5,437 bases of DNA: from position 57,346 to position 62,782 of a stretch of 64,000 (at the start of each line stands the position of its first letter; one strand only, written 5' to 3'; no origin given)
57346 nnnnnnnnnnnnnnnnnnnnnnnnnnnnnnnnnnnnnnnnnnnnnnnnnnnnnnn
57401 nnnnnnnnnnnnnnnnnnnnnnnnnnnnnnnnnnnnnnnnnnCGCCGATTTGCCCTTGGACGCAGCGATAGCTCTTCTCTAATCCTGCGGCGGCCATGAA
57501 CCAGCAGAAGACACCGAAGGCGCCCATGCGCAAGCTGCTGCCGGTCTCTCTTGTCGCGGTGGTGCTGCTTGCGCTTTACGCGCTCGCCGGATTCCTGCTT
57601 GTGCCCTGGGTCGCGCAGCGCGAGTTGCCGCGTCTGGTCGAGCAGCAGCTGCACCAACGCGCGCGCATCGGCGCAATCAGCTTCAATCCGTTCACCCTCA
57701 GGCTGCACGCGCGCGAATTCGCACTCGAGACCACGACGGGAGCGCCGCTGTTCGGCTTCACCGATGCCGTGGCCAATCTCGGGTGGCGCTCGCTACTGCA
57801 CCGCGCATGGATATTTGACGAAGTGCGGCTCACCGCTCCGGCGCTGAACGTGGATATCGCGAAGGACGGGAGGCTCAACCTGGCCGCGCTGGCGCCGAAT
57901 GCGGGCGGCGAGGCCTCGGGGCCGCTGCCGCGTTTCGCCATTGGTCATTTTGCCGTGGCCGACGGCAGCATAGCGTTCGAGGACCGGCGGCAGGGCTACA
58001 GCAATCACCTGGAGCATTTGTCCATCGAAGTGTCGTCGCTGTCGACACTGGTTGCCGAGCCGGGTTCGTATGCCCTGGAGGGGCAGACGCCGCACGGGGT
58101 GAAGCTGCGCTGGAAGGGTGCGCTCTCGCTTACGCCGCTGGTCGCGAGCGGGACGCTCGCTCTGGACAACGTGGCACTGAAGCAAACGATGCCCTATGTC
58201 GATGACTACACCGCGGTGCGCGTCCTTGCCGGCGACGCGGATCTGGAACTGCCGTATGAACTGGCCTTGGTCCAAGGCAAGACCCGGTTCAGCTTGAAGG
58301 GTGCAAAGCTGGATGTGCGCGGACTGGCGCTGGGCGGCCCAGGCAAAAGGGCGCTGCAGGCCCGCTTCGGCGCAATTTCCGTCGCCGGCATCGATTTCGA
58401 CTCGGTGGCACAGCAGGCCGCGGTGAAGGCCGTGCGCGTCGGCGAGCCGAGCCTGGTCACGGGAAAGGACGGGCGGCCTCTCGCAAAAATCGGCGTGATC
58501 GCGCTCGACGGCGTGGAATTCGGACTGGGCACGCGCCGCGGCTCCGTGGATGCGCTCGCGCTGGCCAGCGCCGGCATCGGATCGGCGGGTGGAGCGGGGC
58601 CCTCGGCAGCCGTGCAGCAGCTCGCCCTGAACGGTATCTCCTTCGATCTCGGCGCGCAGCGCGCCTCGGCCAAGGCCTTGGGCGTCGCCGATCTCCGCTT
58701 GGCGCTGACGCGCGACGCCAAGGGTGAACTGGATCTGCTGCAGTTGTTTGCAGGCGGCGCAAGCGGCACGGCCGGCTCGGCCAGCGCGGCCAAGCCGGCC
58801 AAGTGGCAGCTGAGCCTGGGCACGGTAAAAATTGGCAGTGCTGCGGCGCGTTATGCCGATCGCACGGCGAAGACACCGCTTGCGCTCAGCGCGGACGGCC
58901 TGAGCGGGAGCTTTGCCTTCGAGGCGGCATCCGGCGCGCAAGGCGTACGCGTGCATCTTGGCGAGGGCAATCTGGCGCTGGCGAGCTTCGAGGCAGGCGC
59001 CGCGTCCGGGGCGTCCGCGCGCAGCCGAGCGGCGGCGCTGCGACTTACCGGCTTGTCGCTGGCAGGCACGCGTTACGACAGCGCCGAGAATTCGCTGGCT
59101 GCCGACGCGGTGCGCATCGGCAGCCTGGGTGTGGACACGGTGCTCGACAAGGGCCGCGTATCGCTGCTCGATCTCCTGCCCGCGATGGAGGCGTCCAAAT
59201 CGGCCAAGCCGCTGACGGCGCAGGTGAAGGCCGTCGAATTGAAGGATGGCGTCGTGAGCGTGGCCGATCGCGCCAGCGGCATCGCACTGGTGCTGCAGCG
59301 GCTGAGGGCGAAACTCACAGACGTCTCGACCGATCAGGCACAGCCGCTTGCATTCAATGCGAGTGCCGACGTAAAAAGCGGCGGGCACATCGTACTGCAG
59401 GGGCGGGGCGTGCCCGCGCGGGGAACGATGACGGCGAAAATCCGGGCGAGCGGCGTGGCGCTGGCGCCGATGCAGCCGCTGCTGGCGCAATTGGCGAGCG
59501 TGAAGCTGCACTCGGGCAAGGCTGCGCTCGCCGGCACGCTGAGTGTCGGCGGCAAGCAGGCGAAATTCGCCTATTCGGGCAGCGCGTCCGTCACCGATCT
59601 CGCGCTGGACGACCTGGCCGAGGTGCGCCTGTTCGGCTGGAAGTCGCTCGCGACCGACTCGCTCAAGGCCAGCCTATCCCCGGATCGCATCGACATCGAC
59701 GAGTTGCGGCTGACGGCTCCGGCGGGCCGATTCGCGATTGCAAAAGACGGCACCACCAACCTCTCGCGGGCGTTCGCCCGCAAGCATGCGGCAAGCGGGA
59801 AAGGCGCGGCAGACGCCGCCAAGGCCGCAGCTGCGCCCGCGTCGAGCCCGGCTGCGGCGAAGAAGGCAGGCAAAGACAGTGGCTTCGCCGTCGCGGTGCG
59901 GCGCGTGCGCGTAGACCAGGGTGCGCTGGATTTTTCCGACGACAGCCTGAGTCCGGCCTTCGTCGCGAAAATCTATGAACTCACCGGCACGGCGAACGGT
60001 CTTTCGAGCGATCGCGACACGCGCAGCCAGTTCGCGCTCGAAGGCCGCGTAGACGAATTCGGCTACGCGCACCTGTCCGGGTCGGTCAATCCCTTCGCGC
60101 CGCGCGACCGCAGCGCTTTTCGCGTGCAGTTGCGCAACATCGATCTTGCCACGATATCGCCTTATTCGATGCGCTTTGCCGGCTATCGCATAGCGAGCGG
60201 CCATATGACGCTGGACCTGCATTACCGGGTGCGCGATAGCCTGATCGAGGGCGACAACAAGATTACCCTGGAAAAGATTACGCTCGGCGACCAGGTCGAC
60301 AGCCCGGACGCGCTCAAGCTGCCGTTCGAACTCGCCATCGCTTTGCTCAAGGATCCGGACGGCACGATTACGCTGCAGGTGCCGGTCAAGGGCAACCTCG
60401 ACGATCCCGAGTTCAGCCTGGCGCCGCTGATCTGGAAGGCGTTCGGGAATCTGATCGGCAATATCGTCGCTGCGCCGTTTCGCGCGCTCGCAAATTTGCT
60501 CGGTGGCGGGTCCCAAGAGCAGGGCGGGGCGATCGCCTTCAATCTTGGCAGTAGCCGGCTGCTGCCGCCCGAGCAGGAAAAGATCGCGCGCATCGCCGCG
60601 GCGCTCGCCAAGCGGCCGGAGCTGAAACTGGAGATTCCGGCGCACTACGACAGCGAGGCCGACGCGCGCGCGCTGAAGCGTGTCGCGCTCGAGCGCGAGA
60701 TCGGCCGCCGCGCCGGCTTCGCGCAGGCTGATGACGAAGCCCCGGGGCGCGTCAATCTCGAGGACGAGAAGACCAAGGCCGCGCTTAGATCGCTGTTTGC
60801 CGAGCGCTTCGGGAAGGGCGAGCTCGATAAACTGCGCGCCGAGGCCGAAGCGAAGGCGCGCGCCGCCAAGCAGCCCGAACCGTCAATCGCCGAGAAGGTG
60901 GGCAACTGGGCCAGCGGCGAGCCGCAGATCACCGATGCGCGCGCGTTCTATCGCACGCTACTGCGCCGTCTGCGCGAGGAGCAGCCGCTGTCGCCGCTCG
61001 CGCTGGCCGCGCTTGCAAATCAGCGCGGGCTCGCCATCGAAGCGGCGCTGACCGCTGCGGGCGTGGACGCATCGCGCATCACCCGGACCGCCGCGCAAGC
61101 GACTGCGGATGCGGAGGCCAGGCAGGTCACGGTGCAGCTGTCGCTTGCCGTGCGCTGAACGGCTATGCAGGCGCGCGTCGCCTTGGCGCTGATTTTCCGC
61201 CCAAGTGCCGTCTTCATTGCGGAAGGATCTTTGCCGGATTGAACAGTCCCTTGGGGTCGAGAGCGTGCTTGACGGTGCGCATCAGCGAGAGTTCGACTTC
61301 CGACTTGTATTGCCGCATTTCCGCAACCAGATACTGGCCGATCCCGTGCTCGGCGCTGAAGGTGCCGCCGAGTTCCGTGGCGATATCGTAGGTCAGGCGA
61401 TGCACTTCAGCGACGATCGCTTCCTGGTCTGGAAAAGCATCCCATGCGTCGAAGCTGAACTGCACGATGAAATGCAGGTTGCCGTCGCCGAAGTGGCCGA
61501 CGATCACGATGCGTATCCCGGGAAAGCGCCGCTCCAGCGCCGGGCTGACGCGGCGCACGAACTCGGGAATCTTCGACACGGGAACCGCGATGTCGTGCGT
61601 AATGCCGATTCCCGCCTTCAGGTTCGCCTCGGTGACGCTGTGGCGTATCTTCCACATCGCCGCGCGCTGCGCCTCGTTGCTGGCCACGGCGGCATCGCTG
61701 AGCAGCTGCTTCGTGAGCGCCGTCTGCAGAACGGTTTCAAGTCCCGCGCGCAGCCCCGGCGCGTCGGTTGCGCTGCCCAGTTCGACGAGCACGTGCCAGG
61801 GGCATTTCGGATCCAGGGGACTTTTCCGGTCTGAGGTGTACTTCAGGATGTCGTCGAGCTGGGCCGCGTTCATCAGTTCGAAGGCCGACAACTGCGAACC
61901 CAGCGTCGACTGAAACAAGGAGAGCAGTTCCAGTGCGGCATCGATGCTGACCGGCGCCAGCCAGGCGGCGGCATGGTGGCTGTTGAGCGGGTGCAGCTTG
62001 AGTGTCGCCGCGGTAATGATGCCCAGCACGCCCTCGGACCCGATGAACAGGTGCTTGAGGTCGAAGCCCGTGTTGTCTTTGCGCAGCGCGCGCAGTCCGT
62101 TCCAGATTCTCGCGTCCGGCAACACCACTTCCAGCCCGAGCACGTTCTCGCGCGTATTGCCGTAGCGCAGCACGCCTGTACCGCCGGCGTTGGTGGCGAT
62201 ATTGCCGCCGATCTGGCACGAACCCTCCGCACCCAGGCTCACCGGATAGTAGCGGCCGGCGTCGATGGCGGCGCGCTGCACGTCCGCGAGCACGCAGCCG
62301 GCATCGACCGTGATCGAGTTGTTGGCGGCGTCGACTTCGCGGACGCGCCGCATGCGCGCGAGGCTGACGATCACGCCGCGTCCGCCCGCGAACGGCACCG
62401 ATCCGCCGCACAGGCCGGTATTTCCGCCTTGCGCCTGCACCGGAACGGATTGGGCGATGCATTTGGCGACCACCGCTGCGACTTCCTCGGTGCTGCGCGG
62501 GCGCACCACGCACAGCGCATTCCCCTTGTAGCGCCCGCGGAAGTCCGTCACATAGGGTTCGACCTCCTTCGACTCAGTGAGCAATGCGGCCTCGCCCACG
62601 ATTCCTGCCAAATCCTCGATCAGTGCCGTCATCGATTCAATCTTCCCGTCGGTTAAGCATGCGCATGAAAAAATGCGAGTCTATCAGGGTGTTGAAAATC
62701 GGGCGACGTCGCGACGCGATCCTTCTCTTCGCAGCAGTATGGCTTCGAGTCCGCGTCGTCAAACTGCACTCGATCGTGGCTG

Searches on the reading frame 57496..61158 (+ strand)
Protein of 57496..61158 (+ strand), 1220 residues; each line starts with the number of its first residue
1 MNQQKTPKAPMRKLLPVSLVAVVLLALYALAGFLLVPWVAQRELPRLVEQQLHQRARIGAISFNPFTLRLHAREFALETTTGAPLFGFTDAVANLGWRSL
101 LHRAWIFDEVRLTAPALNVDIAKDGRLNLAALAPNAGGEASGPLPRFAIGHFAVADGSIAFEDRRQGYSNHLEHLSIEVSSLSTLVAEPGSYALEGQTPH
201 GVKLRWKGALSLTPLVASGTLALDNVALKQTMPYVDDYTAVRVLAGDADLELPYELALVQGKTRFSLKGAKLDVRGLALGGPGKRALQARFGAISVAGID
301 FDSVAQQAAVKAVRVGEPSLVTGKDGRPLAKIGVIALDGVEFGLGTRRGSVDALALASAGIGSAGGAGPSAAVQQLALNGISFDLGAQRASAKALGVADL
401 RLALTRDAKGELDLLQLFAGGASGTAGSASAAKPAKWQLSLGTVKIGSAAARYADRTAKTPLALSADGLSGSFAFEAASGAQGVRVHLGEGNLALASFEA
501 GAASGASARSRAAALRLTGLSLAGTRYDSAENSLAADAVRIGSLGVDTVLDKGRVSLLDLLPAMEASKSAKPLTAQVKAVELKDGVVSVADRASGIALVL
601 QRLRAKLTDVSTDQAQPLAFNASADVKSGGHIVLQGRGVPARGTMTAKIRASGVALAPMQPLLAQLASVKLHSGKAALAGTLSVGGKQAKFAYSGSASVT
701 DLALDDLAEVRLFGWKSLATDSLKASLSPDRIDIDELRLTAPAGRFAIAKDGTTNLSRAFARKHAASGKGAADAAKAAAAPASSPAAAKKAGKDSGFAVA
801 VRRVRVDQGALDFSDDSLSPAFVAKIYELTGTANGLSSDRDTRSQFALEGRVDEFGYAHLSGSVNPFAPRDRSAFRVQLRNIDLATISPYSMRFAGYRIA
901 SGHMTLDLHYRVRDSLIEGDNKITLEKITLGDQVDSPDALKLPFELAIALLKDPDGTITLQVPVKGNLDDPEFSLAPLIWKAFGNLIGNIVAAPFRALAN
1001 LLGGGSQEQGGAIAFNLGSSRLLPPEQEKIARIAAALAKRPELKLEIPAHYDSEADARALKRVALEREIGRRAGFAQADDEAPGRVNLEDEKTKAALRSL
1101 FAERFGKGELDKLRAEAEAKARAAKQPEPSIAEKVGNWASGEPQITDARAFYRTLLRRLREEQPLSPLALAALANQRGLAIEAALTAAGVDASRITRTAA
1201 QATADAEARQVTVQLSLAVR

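Call 45: search_protein_families(library=pfam, proteins=[window:57496-61158:+], max_evalue=0.0001)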
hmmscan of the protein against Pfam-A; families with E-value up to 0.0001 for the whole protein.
window:57496-61158:+ (1220 aa): 4 families
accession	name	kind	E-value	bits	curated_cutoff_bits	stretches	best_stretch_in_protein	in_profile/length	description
PF05359.17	DUF748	-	1.3e-251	838.4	50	2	353-1195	269-1037/1037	Domain of Unknown Function (DUF748)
PF05170.20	AsmA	-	1.6e-08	34.3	29.8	1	12-183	5-193/607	AsmA family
PF13116.12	YhdP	-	2.1e-08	33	46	1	8-233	6-223/1224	YhdP protein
PF00691.25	OmpA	-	1.9e-05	25.3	27.2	0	1015-1067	2-56/98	OmpA family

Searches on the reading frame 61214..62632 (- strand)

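Call 45: search_protein_families(library=pfam, proteins=[window:61214-62632:-], max_evalue=0.0001)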
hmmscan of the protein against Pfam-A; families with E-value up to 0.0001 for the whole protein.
window:61214-62632:- (472 aa): 2 families
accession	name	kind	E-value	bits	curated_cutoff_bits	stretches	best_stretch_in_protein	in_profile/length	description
PF02913.24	FAD-oxidase_C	-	7.2e-47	160.6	21.2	1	220-469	5-248/248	FAD linked oxidases, C-terminal domain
PF01565.28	FAD_binding_4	-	4e-36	124.2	26.4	1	40-177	2-136/139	FAD binding domain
